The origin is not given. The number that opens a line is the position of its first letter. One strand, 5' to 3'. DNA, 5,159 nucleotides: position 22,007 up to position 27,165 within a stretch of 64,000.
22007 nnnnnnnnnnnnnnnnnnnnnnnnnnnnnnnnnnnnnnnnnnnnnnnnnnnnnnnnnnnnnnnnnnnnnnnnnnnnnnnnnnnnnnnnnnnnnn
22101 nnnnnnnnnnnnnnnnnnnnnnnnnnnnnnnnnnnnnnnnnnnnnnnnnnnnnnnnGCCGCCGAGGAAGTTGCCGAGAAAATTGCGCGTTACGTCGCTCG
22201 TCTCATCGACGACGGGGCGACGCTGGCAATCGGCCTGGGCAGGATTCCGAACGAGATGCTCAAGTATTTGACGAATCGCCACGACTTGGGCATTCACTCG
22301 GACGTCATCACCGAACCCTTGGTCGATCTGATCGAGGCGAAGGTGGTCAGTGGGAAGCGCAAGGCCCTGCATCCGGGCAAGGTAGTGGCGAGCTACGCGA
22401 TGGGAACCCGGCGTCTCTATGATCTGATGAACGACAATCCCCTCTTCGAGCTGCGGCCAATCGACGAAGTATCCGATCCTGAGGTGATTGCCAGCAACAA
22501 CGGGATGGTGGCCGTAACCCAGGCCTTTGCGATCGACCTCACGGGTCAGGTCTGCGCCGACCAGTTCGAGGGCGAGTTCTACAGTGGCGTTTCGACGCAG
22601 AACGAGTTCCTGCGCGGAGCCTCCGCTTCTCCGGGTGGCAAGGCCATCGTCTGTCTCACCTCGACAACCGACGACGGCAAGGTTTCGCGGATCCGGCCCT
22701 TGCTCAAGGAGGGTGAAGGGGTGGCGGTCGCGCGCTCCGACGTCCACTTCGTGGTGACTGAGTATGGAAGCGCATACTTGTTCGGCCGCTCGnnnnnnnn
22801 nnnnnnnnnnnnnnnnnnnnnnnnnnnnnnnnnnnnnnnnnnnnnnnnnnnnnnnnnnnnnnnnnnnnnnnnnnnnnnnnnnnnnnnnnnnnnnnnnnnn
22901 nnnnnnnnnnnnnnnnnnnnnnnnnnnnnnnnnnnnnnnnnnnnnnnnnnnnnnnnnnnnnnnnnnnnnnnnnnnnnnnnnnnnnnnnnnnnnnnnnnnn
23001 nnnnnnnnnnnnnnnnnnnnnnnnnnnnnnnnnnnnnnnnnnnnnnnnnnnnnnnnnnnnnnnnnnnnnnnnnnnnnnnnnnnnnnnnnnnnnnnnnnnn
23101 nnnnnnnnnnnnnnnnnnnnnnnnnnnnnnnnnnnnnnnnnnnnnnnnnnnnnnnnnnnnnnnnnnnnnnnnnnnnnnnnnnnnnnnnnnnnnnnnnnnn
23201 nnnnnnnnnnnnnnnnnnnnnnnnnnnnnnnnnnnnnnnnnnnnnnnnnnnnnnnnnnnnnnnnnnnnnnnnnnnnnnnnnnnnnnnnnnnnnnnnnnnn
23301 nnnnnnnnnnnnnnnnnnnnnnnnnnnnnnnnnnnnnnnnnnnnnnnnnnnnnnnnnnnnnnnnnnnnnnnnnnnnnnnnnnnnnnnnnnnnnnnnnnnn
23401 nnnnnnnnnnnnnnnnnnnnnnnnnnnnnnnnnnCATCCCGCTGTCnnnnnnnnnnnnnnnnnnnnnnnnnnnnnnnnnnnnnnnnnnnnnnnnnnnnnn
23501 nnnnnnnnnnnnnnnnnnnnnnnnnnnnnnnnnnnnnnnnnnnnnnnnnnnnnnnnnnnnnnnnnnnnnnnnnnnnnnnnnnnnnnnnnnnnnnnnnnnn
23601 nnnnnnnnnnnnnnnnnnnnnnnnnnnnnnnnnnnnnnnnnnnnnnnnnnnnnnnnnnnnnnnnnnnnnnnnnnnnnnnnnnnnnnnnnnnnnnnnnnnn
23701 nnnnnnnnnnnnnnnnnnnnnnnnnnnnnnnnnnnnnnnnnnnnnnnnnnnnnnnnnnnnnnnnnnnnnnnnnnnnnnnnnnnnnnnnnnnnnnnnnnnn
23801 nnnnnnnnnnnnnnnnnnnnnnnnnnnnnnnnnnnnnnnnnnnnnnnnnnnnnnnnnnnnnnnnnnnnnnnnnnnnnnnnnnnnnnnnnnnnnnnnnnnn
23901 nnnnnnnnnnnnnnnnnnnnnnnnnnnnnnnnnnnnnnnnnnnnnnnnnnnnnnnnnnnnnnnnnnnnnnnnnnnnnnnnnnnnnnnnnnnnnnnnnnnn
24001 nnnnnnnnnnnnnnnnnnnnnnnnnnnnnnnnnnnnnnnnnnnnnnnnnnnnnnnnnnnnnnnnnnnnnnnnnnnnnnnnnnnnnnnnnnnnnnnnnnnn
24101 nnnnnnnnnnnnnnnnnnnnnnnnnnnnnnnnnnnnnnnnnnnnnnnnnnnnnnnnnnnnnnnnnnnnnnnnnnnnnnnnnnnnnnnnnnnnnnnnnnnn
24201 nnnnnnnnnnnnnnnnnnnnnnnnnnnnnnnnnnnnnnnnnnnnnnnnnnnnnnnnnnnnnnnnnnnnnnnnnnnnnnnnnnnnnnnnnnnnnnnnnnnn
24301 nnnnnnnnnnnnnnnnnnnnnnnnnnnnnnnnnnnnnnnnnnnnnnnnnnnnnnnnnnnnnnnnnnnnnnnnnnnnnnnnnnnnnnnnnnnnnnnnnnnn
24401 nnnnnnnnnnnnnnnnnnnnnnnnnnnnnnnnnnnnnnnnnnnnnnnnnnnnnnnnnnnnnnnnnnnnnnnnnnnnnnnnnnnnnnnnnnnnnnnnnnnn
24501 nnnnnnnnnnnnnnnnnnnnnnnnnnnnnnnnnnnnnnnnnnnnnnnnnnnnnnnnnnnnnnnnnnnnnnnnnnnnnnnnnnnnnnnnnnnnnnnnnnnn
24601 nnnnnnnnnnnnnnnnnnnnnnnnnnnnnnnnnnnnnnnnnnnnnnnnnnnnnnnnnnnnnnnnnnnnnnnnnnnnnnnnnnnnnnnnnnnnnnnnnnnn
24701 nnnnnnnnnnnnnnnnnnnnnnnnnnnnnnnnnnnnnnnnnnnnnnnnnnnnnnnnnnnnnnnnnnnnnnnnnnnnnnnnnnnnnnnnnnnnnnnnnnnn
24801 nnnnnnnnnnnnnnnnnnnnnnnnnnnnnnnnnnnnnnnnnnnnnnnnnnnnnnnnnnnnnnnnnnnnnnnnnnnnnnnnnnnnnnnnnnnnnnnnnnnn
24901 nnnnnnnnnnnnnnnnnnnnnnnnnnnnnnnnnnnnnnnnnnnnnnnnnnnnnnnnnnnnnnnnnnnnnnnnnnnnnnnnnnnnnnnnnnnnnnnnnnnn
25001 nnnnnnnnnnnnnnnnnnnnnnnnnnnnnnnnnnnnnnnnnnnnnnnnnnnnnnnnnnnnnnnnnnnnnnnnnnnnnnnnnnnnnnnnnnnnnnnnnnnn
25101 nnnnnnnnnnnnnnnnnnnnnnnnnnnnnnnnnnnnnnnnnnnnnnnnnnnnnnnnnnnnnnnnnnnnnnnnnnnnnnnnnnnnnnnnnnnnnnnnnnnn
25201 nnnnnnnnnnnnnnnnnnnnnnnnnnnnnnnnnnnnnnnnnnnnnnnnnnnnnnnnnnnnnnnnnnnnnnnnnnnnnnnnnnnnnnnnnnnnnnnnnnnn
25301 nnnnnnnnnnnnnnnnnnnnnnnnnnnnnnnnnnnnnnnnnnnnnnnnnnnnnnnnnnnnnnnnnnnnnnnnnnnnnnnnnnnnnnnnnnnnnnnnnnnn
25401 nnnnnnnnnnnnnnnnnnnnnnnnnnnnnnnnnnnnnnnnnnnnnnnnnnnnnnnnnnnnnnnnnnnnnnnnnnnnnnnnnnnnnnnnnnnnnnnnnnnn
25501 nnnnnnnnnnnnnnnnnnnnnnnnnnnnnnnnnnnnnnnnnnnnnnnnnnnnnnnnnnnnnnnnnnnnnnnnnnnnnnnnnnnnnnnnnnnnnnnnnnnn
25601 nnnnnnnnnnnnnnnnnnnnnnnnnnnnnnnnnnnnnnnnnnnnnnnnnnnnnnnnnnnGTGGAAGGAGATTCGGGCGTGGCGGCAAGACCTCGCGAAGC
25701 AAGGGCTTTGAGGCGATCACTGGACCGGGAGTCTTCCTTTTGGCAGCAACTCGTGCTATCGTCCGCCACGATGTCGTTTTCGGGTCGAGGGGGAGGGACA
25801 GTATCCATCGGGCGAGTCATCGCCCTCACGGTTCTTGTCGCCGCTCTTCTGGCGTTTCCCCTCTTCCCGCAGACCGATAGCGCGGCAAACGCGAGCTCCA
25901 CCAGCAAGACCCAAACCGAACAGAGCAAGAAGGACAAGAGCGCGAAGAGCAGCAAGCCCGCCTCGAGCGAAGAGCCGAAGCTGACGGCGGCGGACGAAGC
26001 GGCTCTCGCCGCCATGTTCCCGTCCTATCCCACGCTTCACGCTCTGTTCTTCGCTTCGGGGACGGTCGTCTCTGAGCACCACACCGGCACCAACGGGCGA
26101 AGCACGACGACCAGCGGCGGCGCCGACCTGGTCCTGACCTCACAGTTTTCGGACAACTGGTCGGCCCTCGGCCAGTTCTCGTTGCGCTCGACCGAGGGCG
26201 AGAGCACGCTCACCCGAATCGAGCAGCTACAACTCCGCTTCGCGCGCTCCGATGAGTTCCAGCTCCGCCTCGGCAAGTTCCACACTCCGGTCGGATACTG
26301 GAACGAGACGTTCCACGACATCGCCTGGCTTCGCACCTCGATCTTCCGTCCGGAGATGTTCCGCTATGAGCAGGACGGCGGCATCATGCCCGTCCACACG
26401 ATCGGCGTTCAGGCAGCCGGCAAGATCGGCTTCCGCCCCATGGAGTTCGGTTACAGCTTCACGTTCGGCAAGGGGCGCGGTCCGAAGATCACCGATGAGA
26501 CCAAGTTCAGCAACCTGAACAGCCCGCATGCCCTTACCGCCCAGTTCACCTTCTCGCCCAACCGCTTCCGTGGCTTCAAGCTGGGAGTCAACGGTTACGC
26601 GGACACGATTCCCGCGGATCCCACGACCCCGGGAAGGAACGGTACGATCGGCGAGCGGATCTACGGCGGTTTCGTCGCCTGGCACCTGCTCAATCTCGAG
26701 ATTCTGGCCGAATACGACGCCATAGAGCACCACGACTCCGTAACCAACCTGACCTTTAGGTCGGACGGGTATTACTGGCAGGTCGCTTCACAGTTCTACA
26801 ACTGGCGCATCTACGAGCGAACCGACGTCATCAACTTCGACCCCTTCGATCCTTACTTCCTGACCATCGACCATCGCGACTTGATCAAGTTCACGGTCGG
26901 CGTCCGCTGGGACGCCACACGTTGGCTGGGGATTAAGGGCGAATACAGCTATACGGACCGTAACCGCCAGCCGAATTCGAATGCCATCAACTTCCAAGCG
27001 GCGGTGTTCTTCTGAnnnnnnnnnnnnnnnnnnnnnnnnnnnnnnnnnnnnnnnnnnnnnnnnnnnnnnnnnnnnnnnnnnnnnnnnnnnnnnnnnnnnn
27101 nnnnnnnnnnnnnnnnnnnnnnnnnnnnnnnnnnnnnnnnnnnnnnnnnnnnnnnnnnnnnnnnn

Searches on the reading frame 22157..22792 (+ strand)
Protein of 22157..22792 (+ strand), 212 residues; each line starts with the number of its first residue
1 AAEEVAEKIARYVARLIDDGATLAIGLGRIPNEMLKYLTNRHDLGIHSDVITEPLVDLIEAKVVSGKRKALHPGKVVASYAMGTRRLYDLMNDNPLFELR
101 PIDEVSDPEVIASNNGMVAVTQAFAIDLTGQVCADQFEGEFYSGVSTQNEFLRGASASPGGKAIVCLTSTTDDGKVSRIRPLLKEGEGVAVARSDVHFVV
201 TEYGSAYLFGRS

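Call 54: search_solved_structures(query=window:22157-22792:+, max_evalue=1e-8, show_alignments=5)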
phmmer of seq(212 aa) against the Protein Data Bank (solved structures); distinct sequences matched with E-value up to 1e-8: 11.
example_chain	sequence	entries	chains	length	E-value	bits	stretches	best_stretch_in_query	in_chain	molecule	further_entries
9vag_F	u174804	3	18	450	1.5e-61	210.4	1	4-212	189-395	4-hydroxybutyrate coenzyme A transferase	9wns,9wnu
3eh7_A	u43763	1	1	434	3.9e-55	189.5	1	4-212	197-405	4-hydroxybutyrate CoA-transferase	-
2oas_A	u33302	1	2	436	7.1e-55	188.7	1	5-212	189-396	4-hydroxybutyrate coenzyme A transferase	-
3d3u_A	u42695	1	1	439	4.5e-50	173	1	6-210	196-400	4-hydroxybutyrate CoA-transferase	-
4n8l_A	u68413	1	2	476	2.4e-46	160.8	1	8-210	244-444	Putative 4-hydroxybutyrate coenzyme A transferase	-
3gk7_A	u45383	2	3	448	3.9e-46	160.2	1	4-212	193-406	4-Hydroxybutyrate CoA-transferase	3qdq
3qli_A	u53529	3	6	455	7.7e-46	159.2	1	8-210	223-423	Coenzyme A transferase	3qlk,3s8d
4n8h_A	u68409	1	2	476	8.6e-46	159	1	8-210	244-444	4-hydroxybutyrate coenzyme A transferase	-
4n8j_A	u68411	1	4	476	8.6e-46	159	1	8-210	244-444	Putative 4-hydroxybutyrate coenzyme A transferase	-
4n8i_A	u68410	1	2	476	9e-46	159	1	8-210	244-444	4-hydroxybutyrate coenzyme A transferase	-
4n8k_A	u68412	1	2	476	3.2e-45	157.2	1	8-210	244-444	Putative 4-hydroxybutyrate coenzyme A transferase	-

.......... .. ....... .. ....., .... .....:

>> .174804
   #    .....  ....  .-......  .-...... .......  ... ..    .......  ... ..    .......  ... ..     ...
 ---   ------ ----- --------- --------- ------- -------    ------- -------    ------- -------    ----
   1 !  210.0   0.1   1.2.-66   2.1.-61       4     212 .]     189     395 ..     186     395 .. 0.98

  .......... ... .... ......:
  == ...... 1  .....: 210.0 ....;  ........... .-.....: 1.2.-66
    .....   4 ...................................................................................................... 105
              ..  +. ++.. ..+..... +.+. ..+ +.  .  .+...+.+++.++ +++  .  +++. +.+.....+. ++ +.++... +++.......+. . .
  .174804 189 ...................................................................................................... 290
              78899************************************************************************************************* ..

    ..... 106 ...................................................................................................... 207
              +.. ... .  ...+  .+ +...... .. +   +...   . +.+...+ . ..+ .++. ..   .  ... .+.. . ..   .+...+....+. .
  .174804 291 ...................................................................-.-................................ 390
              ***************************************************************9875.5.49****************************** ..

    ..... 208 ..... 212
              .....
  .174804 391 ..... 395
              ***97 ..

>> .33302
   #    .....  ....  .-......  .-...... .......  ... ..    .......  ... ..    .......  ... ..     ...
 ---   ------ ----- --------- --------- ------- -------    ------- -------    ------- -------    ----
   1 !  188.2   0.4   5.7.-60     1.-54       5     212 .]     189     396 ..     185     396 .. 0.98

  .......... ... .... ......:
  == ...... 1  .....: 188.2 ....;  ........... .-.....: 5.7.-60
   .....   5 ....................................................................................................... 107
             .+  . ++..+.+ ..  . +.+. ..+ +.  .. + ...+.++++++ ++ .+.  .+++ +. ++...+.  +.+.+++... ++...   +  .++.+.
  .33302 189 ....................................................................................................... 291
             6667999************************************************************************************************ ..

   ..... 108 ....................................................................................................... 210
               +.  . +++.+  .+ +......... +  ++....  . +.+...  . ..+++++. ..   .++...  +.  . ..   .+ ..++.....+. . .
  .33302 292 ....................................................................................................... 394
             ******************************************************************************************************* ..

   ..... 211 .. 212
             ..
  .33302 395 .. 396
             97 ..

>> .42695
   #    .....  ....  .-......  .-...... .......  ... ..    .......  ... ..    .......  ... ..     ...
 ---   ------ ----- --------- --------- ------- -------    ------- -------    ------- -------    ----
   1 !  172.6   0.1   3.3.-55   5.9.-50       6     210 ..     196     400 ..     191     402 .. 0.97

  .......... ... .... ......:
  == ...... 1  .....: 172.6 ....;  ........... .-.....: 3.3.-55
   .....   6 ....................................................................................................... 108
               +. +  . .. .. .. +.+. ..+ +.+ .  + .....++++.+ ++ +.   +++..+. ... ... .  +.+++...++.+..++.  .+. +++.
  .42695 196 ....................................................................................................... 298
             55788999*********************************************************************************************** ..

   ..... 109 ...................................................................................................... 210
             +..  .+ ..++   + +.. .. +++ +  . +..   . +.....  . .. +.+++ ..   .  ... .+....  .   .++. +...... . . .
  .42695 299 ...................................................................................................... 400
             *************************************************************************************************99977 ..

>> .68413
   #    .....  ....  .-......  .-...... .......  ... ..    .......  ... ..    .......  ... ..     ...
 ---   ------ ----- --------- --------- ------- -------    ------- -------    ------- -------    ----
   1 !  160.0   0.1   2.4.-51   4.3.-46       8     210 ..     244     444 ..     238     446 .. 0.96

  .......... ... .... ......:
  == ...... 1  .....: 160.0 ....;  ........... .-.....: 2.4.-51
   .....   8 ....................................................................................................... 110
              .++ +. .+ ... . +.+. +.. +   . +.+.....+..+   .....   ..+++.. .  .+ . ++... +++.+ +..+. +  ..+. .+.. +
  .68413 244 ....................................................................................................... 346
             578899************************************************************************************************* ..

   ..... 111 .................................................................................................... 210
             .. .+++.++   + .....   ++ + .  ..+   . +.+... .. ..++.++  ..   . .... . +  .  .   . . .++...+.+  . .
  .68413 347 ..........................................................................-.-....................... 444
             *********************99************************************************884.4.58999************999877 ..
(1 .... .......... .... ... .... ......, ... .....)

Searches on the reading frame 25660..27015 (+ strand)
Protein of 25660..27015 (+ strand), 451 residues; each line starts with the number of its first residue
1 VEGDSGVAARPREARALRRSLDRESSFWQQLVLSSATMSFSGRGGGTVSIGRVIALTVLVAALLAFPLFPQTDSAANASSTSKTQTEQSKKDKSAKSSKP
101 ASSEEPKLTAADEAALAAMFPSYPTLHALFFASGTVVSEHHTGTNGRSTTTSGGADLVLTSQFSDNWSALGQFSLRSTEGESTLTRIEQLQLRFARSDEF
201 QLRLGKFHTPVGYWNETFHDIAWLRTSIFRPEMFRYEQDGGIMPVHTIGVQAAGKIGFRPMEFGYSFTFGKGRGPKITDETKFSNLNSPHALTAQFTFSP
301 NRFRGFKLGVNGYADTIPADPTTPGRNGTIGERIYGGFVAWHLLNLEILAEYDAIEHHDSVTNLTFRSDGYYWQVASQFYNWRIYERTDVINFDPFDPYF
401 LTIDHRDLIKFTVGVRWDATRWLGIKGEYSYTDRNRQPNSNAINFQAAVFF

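Call 3: search_protein_families(library=pfam, proteins=[window:25660-27015:+], max_evalue=0.01)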
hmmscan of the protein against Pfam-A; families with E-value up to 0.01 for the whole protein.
window:25660-27015:+ (451 aa): 1 family
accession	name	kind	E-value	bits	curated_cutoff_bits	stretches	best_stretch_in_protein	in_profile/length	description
PF07642.17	BBP2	-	0.0014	18.4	26.2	0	171-213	71-112/339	Putative beta-barrel porin-2, OmpL-like. bbp2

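Call 4: search_protein_families(library=ncbifam, proteins=[window:25660-27015:+], max_evalue=0.001)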
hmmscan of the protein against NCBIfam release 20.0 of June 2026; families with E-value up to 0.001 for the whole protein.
window:25660-27015:+ (451 aa): 0 families

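Call 60: search_protein_families(library=padloc, proteins=[window:25660-27015:+], max_evalue=0.001)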
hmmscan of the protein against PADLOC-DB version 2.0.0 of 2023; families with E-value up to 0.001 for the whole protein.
window:25660-27015:+ (451 aa): 0 families

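Call 63: search_dna_similar(query=window:25768-27015:+, collection=plasmids, mode=protein, max_evalue=0.001, max_rows=12)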
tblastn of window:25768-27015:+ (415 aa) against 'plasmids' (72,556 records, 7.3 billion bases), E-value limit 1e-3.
Records with a match: 1; places in all: 1; records where one place covers at least 80% of the query: 0.
Best place of each record, by identity: <60% 1.
By first word of the organism name: Persicobacter 1.
By predicted mobility (MOB-suite, as given by PLSDB): non-mobilizable 1.
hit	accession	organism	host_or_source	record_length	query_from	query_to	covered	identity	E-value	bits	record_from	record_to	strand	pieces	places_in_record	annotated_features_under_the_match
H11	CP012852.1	Persicobacter sp. JZB09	cell culture,soil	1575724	121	402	68%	25.1%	3e-8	64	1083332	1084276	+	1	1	none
